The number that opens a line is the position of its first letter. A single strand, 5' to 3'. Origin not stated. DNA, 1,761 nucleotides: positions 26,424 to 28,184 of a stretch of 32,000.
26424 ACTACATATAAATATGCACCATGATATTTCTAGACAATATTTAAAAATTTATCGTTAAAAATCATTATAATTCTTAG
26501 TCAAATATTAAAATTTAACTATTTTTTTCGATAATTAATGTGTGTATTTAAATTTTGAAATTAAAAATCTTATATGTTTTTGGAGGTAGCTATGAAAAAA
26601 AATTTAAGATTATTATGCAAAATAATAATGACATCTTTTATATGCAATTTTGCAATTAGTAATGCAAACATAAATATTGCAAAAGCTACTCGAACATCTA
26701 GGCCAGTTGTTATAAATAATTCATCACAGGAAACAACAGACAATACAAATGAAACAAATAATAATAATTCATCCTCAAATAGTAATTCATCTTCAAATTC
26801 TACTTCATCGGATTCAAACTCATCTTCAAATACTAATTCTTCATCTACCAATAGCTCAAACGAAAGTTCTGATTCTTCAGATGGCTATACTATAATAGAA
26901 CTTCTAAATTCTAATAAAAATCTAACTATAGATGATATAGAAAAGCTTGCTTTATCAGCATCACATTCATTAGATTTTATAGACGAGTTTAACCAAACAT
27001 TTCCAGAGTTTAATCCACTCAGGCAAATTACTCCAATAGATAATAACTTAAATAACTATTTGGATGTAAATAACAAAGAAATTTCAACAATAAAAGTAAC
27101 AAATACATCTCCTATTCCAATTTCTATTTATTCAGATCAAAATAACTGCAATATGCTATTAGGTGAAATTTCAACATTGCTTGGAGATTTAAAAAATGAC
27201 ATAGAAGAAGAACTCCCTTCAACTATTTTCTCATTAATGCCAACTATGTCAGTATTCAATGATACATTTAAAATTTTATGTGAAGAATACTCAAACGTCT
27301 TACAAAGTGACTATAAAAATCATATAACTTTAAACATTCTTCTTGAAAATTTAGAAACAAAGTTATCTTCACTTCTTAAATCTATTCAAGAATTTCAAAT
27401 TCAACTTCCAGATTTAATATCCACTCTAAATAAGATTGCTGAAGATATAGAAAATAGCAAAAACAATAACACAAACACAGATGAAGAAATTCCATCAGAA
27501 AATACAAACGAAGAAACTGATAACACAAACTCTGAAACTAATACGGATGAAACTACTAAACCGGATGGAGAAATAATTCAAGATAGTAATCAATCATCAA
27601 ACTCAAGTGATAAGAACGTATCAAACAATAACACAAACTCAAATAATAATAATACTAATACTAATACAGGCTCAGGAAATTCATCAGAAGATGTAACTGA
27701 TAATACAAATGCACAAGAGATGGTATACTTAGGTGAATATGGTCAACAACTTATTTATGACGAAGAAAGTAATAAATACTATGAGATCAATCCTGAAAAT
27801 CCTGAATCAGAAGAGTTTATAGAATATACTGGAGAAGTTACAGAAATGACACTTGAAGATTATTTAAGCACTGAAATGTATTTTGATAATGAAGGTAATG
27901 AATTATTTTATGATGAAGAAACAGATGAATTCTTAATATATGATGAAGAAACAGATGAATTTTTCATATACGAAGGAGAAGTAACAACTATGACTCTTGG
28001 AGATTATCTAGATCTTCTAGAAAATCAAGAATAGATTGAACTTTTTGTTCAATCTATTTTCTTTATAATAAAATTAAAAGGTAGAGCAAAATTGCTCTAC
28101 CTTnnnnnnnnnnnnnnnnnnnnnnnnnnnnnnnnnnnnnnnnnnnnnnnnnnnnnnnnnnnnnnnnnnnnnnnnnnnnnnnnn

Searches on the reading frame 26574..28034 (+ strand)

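Call 6: search_protein_families(library=pfam, proteins=[window:26574-28034:+], max_evalue=10)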
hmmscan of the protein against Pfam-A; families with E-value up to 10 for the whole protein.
window:26574-28034:+ (486 aa): 13 families
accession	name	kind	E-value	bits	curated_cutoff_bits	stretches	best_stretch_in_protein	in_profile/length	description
PF01080.22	Presenilin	-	0.021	14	34.3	2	279-376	212-320/408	Presenilin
PF02862.22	DDHD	-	0.023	15.3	28.3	2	48-100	123-186/258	DDHD domain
PF17780.6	OCRE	-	0.025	15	24.7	1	433-464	19-49/52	OCRE domain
PF08280.17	HTH_Mga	-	0.053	14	23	1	99-146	2-50/59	M protein trans-acting positive regulator (MGA) HTH domain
PF03105.24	SPX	-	0.087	13.3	27.8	2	48-106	54-130/340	SPX domain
PF06005.17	ZapB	-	0.1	13.5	31.5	1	256-305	5-54/71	Cell division protein ZapB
PF14931.11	IFT20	-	0.16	12.6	27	1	258-322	22-86/119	Intraflagellar transport complex B, subunit 20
PF22251.1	PFF1_TM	-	0.65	9.9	32.3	2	46-100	138-195/300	Vacuolar membrane protease, transmembrane domain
PF19268.4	CIS_TMP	-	0.73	9.5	27.8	2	246-351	192-292/463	Contractile injection system tape measure protein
PF11744.14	ALMT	-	0.89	8.8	20.6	2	228-364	297-417/471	Aluminium activated malate transporter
PF08601.15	PAP1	-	6.9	6.8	23.2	1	32-102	93-159/370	Transcription factor PAP1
PF09073.15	BUD22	-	7.5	6.2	37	1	49-97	222-272/435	BUD22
PF02535.28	Zip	-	8.2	6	35.1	1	49-98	115-166/323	ZIP Zinc transporter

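Call 7: search_protein_families(library=ncbifam, proteins=[window:26574-28034:+], max_evalue=10)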
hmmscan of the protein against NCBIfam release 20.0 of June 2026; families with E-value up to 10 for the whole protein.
window:26574-28034:+ (486 aa): 14 families
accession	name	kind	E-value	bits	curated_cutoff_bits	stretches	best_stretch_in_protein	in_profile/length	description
NF006360.0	PRK08581.1-2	equivalog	0.062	11.7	605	2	273-383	139-250/709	amidase domain-containing protein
NF003117.0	PRK04036.1-2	equivalog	0.11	10.8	993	2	294-399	91-193/650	DNA-directed DNA polymerase II small subunit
TIGR01570.1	A_thal_3588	subfamily_domain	0.18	11.8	109.55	1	345-415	83-154/161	uncharacterized plant-specific domain TIGR01570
NF046048.1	NlpC_P60_DIP1281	equivalog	0.22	10.3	517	2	263-377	193-304/587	DIP1281 family NlpC/P60 protein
NF011510.0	PRK14948.1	equivalog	0.3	9.8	593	2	36-97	375-587/640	DNA polymerase III subunit gamma/tau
NF004561.0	PRK05901.1-3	equivalog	0.33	10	582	2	294-461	58-223/537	RNA polymerase sigma factor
NF047351.1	lipase_YSIRK_Sa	exception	0.33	9.2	650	2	52-95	49-92/704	YSIRK-targeted triacylglycerol lipase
NF033645.1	pilus_FilE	exception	0.36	9.8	100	1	43-101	35-95/414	putative pilus assembly protein FilE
NF040582.1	STY4528_fam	equivalog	0.52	10.3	130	2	49-117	164-235/323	STY4528 family pathogenicity island replication protein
NF003108.1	PRK04031.1-1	equivalog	1.4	8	300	2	50-109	265-332/419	DNA primase DnaG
NF003116.0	PRK04036.1-1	equivalog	2.6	6.6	425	2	44-101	59-116/530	DNA-directed DNA polymerase II small subunit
NF010754.0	PRK14157.1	equivalog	3.5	7.5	211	1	51-156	28-128/227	nucleotide exchange factor GrpE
TIGR01651.1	CobT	equivalog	7.7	5.1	759.05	1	263-379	175-291/600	cobaltochelatase subunit CobT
NF001212.0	PRK00182.1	equivalog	7.8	6.8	195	1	52-106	106-160/165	Sec-independent protein translocase subunit TatB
